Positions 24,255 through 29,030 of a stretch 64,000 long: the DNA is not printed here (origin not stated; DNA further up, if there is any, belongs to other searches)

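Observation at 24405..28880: PilY1-position giant protein combines a ThuA/GATase1-like N-domain with PQQ-like and NHL-like propellers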

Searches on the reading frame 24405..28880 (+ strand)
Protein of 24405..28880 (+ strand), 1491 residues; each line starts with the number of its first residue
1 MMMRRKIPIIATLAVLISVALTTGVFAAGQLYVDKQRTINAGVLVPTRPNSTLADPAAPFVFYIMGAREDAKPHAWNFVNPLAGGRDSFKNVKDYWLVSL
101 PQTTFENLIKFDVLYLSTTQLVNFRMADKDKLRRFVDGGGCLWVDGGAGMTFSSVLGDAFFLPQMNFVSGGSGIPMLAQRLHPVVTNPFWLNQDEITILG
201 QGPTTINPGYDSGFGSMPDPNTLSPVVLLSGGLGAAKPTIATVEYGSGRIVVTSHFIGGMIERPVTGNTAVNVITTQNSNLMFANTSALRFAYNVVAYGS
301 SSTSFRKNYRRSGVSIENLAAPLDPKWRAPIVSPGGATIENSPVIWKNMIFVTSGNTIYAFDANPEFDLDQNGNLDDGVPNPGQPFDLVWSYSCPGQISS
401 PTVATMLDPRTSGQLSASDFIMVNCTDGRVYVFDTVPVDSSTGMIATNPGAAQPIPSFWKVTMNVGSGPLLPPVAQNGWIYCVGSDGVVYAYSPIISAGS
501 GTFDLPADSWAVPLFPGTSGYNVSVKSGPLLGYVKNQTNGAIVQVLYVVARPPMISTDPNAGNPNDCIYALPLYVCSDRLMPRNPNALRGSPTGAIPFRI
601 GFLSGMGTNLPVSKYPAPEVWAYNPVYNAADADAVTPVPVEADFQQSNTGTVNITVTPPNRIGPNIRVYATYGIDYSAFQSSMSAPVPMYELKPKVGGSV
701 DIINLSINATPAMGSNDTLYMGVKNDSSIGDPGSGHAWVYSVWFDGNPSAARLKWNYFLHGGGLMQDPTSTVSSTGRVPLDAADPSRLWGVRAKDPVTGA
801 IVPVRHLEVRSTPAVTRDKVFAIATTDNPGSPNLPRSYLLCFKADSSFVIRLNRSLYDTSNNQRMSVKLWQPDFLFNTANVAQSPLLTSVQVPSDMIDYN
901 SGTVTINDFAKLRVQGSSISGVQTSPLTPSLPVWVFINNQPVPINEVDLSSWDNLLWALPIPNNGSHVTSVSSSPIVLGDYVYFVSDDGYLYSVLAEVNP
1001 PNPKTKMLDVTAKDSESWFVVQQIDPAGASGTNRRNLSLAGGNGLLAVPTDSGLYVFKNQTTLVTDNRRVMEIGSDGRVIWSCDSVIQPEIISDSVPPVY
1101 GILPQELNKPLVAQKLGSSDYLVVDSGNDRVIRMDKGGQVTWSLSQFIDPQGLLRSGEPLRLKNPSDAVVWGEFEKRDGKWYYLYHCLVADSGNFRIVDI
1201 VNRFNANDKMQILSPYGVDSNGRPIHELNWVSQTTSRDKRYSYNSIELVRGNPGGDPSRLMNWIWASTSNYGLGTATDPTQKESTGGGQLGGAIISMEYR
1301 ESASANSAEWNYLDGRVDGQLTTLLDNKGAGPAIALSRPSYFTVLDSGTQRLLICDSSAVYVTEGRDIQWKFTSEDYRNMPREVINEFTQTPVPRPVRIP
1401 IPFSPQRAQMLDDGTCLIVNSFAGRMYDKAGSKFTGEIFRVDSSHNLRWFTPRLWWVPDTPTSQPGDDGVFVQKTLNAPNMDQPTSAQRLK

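Call 5: search_protein_families(library=pfam, proteins=[window:24405-28880:+], max_evalue=1)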
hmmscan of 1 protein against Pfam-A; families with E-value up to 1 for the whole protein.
window:24405-28880:+ (1491 aa): 3 families
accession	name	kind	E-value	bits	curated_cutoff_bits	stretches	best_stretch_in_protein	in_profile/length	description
PF13360.13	PQQ_2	-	2.5e-08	34.3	27.6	1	1049-1159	24-114/233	Outer membrane protein assembly factor BamB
PF13709.12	DUF4159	-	2.3e-05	24.4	25.9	1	106-153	47-95/202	Domain of unknown function (DUF4159)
PF25641.1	Head_fiber_dimeric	-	0.16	12.2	30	1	1123-1146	16-39/61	Head fiber dimeric protein-like domain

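Call 8: search_protein_families(library=ncbifam, proteins=[window:24405-28880:+], max_evalue=0.1)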
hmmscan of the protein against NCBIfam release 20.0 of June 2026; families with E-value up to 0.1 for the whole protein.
window:24405-28880:+ (1491 aa): 0 families

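Call 9: find_homologous_proteins(query=window:24405-28877:+, max_evalue=0.001)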
Query window:24405-28877:+ (1491 aa): 129 proteins with E <= 0.001 among 8000 candidates; the best 120 are listed.
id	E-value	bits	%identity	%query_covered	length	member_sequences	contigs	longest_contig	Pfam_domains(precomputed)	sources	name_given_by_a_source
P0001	0.0e+0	3442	100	100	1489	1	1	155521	PF13360.14,PF13709.13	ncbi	-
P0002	0.0e+0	1600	51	98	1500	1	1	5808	PF13709.13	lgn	-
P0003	0.0e+0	1557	51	100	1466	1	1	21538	PF13709.13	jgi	-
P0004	0.0e+0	1543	50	100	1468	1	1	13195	PF13709.13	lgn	-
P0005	0.0e+0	1521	50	100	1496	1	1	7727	PF13709.13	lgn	-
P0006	0.0e+0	1485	49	100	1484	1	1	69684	PF13360.14,PF13709.13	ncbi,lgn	ncbi:MAG: DUF4159 domain-containing protein [Armatimonadota bacterium]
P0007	0.0e+0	1451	48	100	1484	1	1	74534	PF13709.13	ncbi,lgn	ncbi:MAG: DUF4159 domain-containing protein [Armatimonadota bacterium]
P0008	0.0e+0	1424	48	100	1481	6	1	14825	-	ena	-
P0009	0.0e+0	1416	48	100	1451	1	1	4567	PF13709.13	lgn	-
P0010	0.0e+0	1400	49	98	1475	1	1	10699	PF13709.13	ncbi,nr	ncbi:MAG: DUF4159 domain-containing protein [Armatimonadetes bacterium]|nr:DUF4159 domain-containing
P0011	0.0e+0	1390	49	99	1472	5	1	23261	PF13360.14,PF13709.13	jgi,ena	-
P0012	0.0e+0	1389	48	100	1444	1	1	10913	PF13709.13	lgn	-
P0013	0.0e+0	1380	47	100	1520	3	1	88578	PF13709.13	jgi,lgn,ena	-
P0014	0.0e+0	1182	44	100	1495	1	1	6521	-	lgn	-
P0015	2.4e-184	634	33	100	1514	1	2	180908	PF13360.14,PF13709.13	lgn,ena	-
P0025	1.7e-161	558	32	100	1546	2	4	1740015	PF13709.13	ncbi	ncbi:MAG: DUF4159 domain-containing protein [Armatimonadota bacterium]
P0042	1.5e-60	223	30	25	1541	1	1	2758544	PF13709.13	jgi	jgi:hypothetical protein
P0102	1.1e-44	171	28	31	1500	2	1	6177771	PF13360.14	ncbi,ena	-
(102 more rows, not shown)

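Call 11: search_solved_structures(query=window:24405-28877:+, max_evalue=1, show_alignments=2)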
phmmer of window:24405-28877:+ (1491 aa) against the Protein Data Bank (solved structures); distinct sequences matched with E-value up to 1: 0.

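Call 12: find_encoding_contigs(protein=P0025, flank=10000, max_places=2)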
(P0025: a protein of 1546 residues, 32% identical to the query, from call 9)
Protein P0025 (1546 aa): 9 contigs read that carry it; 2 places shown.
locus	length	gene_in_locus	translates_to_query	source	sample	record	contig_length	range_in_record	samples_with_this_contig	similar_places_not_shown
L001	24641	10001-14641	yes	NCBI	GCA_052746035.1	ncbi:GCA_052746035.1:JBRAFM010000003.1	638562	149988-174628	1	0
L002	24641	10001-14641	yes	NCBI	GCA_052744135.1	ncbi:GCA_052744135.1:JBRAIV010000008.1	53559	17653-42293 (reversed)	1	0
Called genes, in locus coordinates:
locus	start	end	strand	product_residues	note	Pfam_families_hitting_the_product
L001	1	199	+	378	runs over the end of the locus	PF00437:T2SSE, PF13191:AAA_16 (weak), PF25199:nSTAND_NTPase5 (faint), PF13401:AAA_22 (weak)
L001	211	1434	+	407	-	PF28597:T2SSF_N, PF00482:T2SSF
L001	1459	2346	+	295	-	PF06750:A24_N_bact, PF01478:Peptidase_A24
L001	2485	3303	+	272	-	PF07963:N_methyl, PF07596:SBP_bac_10 (faint)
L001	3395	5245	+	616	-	-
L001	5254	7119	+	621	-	-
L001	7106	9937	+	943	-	-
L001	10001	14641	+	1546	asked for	PF13709:DUF4159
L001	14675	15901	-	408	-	-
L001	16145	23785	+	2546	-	PF25275:Golvesin_C (weak), PF01011:PQQ (faint), PF13360:PQQ_2 (faint), PF25275:Golvesin_C (weak)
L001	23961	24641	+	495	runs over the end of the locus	PF11104:PilM_2, PF06723:MreB_Mbl (faint), PF14450:FtsA, PF11104:PilM_2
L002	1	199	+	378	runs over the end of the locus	PF00437:T2SSE, PF13191:AAA_16 (weak), PF25199:nSTAND_NTPase5 (faint), PF13401:AAA_22 (weak)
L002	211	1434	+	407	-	PF28597:T2SSF_N, PF00482:T2SSF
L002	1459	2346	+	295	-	PF06750:A24_N_bact, PF01478:Peptidase_A24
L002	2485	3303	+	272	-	PF07963:N_methyl, PF07596:SBP_bac_10 (faint)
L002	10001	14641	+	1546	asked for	PF13709:DUF4159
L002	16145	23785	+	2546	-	PF25275:Golvesin_C (weak), PF01011:PQQ (faint), PF13360:PQQ_2 (faint), PF25275:Golvesin_C (weak)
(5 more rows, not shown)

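Call 13: find_encoding_contigs(protein=P0042, flank=10000, max_places=2)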
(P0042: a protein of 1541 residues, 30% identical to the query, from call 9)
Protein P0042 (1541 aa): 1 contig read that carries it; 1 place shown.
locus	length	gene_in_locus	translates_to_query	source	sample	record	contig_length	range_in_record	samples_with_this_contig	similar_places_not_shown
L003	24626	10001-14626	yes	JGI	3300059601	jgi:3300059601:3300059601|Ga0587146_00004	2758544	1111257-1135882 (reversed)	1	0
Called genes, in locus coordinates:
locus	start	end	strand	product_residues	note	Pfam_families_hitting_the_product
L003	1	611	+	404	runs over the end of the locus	PF02771:Acyl-CoA_dh_N, PF02770:Acyl-CoA_dh_M, PF00441:Acyl-CoA_dh_1, PF08028:Acyl-CoA_dh_2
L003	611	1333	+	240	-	PF00106:adh_short, PF08659:KR, PF13561:adh_short_C2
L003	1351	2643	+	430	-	PF13347:MFS_2, PF07690:MFS_1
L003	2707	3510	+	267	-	PF07963:N_methyl (weak), PF07596:SBP_bac_10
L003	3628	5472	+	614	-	-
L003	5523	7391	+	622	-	PF07963:N_methyl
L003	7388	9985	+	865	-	-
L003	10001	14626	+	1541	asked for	PF13709:DUF4159 (weak)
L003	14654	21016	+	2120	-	PF25275:Golvesin_C, PF13360:PQQ_2 (weak), PF13570:Beta-prop_ACSF4 (weak)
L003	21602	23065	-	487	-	PF00180:Iso_dh, PF18324:Isocitrate_DH_C_bact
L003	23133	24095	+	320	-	PF05685:Uma2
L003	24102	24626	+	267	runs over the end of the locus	PF01061:ABC2_membrane, PF06182:ABC2_membrane_6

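Call 14: find_encoding_contigs(protein=P0102, flank=10000, max_places=2)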
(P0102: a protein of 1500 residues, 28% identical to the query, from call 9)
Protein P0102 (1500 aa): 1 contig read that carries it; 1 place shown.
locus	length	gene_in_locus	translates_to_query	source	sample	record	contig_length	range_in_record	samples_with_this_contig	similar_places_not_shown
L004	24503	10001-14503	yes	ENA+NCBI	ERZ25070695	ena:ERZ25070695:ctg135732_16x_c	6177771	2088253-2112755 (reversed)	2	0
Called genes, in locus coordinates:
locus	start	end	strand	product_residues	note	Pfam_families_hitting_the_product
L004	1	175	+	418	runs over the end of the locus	PF28597:T2SSF_N, PF00482:T2SSF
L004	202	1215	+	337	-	PF06750:A24_N_bact, PF01478:Peptidase_A24 (faint)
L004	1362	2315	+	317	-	-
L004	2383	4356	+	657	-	-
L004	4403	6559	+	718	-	-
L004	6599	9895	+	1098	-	-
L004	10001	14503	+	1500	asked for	PF13360:PQQ_2 (faint)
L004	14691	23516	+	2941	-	PF25275:Golvesin_C (weak)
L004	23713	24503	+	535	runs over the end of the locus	PF02541:Ppx-GppA, PF21447:Ppx-GppA_III, PF01966:HD (faint)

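Call 22: find_encoding_contigs(protein=P0001, flank=10000, max_places=2)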
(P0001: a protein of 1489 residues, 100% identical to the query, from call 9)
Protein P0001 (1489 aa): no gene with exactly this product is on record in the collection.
